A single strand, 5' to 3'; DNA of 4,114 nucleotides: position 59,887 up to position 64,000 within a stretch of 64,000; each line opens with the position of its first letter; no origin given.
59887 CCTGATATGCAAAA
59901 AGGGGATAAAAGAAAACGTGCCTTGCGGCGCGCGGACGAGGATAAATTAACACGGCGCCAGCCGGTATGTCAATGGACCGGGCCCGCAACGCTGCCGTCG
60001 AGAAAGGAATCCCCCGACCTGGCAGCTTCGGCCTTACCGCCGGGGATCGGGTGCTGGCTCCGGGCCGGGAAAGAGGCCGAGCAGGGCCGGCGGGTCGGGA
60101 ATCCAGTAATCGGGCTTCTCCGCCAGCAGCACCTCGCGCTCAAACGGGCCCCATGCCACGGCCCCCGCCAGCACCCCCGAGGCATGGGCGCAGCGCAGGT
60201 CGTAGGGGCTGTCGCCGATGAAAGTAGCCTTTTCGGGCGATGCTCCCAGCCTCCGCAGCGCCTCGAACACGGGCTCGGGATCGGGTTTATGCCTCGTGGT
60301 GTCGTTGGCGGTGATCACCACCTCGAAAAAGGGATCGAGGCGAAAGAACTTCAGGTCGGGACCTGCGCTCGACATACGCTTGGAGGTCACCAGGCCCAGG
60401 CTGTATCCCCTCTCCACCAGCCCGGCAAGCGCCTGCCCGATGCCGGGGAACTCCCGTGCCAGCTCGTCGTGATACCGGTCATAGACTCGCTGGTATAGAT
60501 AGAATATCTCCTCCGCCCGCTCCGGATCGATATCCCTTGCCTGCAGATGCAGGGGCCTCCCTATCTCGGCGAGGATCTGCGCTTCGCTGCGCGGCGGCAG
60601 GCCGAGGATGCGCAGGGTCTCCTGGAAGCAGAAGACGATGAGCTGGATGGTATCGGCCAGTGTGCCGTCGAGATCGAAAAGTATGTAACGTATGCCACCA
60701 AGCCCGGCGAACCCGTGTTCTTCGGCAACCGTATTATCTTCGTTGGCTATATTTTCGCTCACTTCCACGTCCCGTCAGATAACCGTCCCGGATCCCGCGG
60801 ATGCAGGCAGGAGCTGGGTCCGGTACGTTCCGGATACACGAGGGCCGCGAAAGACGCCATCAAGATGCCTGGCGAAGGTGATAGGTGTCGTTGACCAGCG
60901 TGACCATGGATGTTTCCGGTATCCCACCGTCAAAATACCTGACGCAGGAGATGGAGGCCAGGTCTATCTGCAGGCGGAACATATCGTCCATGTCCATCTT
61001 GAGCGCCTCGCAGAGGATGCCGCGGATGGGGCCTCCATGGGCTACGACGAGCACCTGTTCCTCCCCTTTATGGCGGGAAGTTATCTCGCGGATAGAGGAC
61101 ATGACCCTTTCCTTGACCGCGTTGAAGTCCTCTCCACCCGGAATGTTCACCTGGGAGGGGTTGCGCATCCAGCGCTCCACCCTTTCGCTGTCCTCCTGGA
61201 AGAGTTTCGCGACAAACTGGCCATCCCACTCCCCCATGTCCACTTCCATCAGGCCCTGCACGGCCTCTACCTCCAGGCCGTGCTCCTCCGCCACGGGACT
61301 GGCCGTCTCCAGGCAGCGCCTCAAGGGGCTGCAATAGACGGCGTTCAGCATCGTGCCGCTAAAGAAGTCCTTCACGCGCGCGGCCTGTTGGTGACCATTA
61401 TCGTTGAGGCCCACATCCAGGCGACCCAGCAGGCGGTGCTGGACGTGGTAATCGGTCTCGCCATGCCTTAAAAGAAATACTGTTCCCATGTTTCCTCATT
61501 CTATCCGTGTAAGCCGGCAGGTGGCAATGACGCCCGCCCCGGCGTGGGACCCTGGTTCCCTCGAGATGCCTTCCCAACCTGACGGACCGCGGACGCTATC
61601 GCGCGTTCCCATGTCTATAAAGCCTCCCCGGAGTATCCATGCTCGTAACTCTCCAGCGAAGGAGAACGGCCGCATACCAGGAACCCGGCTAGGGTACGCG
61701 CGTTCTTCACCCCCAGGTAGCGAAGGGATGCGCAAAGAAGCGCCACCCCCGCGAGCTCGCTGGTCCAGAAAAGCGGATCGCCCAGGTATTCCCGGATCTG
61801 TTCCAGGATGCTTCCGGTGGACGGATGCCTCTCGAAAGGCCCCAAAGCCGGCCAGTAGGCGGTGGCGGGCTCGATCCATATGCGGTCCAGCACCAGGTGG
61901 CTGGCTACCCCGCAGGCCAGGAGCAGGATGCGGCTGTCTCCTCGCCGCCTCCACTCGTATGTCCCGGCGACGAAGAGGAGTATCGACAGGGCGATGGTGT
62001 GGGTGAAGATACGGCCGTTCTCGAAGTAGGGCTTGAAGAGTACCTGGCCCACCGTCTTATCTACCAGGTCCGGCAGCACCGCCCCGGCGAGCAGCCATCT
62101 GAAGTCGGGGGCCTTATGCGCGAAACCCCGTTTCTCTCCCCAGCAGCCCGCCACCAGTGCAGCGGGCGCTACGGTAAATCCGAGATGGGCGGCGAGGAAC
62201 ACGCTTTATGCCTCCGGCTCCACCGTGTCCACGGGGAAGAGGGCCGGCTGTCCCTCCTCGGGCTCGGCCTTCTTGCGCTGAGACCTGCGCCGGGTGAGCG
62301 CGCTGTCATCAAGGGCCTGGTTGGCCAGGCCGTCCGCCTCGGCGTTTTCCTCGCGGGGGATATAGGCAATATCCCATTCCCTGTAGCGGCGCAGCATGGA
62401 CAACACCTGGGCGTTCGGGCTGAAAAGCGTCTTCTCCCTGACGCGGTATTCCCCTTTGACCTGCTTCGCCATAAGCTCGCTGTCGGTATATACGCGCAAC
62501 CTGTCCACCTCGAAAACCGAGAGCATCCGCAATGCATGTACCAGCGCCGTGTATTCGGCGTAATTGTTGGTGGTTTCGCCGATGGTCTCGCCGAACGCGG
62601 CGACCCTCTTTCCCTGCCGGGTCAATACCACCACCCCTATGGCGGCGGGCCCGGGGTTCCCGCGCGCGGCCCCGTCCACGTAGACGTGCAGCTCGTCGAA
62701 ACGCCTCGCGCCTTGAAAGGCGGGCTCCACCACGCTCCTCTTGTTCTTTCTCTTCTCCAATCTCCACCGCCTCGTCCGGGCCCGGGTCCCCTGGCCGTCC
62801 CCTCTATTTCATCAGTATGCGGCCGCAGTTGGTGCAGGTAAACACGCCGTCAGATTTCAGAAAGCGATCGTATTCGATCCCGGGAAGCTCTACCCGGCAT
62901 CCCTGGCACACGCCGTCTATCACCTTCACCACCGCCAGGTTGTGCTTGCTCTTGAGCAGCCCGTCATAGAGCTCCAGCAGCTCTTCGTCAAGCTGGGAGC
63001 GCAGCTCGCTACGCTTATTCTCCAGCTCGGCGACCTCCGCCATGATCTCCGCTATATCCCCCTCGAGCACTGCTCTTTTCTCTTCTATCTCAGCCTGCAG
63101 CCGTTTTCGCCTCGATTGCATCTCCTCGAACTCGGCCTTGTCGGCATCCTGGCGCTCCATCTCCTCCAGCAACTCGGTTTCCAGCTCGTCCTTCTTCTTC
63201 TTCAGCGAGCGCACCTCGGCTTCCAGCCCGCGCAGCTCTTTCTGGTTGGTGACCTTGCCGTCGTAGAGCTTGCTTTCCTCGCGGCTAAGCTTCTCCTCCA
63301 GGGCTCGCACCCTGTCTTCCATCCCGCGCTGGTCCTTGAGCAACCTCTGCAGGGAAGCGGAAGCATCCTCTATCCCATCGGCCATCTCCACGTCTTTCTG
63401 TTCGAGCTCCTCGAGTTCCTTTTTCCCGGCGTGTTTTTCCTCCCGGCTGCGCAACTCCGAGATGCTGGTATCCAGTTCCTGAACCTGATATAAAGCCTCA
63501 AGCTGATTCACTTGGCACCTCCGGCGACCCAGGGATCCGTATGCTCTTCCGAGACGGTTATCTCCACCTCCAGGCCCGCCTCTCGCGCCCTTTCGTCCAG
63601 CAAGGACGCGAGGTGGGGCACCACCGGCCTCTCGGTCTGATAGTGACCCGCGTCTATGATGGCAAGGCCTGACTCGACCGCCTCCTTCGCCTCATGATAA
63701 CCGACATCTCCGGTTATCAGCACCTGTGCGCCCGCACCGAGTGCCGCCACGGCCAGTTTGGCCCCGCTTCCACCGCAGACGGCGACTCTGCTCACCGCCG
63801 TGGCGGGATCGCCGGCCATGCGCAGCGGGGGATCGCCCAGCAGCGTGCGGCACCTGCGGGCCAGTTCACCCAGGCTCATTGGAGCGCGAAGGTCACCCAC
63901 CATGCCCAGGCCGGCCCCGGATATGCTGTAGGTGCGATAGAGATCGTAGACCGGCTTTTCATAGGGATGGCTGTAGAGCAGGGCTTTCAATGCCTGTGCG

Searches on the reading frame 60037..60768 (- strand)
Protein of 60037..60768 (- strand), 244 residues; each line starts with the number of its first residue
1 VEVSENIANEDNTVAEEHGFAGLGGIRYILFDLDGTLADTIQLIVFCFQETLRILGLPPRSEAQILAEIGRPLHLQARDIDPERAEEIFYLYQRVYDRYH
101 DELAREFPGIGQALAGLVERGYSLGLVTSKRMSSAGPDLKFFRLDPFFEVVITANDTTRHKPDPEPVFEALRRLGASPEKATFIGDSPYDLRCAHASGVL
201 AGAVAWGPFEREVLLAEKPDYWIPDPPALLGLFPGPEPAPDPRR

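Call 19: search_protein_families(library=pfam, proteins=[window:60037-60768:-], max_evalue=0.00001)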
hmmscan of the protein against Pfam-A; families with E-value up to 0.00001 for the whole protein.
window:60037-60768:- (244 aa): 4 families
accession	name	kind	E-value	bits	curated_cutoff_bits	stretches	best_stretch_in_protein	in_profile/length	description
PF13419.12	HAD_2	-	4.9e-41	141.2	23.8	1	29-201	1-175/178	Haloacid dehalogenase-like hydrolase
PF00702.32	Hydrolase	-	7.4e-24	85.6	26.4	1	26-198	1-191/191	haloacid dehalogenase-like hydrolase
PF12710.13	HAD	-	2.2e-12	48.3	27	1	29-195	1-189/189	haloacid dehalogenase-like hydrolase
PF13242.12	Hydrolase_like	-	1.4e-07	31.8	22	1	160-224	3-70/75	HAD-hyrolase-like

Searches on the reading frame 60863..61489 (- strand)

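Call 19: search_protein_families(library=pfam, proteins=[window:60863-61489:-], max_evalue=0.00001)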
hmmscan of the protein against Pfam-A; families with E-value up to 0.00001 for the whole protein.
window:60863-61489:- (209 aa): 1 family
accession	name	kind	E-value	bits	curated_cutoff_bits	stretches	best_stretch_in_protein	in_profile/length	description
PF00300.27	His_Phos_1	-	2.3e-57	194.2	21.7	1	4-189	1-185/194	Histidine phosphatase superfamily (branch 1)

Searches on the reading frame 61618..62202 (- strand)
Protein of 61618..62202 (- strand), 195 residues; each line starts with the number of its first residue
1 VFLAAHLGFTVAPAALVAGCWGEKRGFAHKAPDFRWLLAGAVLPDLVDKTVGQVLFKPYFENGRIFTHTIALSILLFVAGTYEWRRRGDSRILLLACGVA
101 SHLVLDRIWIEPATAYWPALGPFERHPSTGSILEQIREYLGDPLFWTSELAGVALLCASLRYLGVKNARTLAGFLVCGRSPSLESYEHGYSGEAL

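Call 19: search_protein_families(library=pfam, proteins=[window:61618-62202:-], max_evalue=0.00001)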
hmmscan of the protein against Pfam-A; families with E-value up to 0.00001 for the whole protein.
window:61618-62202:- (195 aa): 1 family
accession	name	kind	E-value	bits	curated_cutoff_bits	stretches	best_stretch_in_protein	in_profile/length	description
PF04307.19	YdjM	-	1.2e-13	51.3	29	1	4-137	4-134/176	YdjM inner membrane protein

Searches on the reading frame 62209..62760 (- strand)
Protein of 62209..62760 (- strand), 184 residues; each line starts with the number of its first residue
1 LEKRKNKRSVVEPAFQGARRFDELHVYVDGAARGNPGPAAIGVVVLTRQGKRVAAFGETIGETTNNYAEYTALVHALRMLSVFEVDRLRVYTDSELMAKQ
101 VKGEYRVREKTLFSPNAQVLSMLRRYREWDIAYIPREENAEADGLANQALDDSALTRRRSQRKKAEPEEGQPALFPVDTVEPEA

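Call 19: search_protein_families(library=pfam, proteins=[window:62209-62760:-], max_evalue=0.00001)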
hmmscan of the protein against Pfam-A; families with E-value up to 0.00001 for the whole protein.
window:62209-62760:- (184 aa): 2 families
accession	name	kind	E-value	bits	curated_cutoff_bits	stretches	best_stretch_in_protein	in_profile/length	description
PF13456.12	RVT_3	-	9.8e-18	64.7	21.6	1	28-149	2-123/123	Reverse transcriptase-like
PF00075.30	RNase_H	-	1.7e-13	51.4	25.8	1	24-149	4-139/141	RNase H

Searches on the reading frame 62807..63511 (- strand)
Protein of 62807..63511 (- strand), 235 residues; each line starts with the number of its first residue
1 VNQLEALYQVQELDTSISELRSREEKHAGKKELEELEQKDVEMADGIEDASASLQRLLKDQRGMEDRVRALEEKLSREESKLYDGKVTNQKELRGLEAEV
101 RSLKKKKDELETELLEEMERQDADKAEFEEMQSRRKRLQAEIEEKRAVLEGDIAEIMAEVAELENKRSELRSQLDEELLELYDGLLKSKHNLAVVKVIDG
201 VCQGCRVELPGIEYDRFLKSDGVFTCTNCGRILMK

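Call 19: search_protein_families(library=pfam, proteins=[window:62807-63511:-], max_evalue=0.00001)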
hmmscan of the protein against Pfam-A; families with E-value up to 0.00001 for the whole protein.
window:62807-63511:- (235 aa): 2 families
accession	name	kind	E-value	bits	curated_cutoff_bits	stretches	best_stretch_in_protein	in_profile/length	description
PF24481.2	CT398_CC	-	8.3e-22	78.3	27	1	10-187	1-177/180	CT398-like coiled coil hairpin domain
PF02591.20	Zn_ribbon_9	-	8.1e-10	39.1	29.1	1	201-233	1-33/33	C4-type zinc ribbon domain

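Call 69: find_encoding_contigs(protein=window:62807-63511:-, flank=10000, max_places=3)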
Protein window:62807-63511:- (235 aa): 1 contig read that carries it; 1 place shown.
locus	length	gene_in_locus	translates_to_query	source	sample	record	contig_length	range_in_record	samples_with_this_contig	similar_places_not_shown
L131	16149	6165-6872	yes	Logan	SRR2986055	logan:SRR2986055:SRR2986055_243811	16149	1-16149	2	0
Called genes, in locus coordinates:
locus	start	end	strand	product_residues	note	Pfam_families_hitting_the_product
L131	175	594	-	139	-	PF04304:DUF454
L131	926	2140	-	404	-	PF01545:Cation_efflux, PF16916:ZT_dimer, PF02579:Nitro_FeMo-Co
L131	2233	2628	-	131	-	PF15569:Imm40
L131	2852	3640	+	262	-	PF13489:Methyltransf_23, PF01209:Ubie_methyltran (weak), PF08241:Methyltransf_11, PF08242:Methyltransf_12, PF13649:Methyltransf_25, PF13847:Methyltransf_31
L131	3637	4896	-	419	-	PF00149:Metallophos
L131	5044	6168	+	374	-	PF01784:DUF34_NIF3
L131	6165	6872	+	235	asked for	PF24481:CT398_CC, PF02591:Zn_ribbon_9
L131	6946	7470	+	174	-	PF00075:RNase_H, PF13456:RVT_3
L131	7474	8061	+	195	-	PF04307:YdjM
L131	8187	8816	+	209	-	PF00300:His_Phos_1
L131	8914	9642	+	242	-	PF00702:Hydrolase, PF12710:HAD, PF13419:HAD_2, PF13242:Hydrolase_like (weak)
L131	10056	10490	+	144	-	-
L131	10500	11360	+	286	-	PF01209:Ubie_methyltran, PF05148:Methyltransf_8 (faint), PF13489:Methyltransf_23, PF01135:PCMT (weak), PF13847:Methyltransf_31, PF08241:Methyltransf_11, PF08242:Methyltransf_12, PF13649:Methyltransf_25, +1 more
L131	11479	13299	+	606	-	PF02730:AFOR_N, PF01314:AFOR_C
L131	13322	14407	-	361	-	-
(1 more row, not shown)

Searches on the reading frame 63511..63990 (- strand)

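Call 19: search_protein_families(library=pfam, proteins=[window:63511-63990:-], max_evalue=0.00001)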
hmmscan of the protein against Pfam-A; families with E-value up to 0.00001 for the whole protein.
window:63511-63990:- (160 aa): 1 family
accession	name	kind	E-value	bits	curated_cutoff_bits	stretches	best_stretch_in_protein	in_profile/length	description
PF01784.24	DUF34_NIF3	-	1e-35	124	23.4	1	25-153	129-256/256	Duf34/NIF3 (NGG1p interacting factor 3)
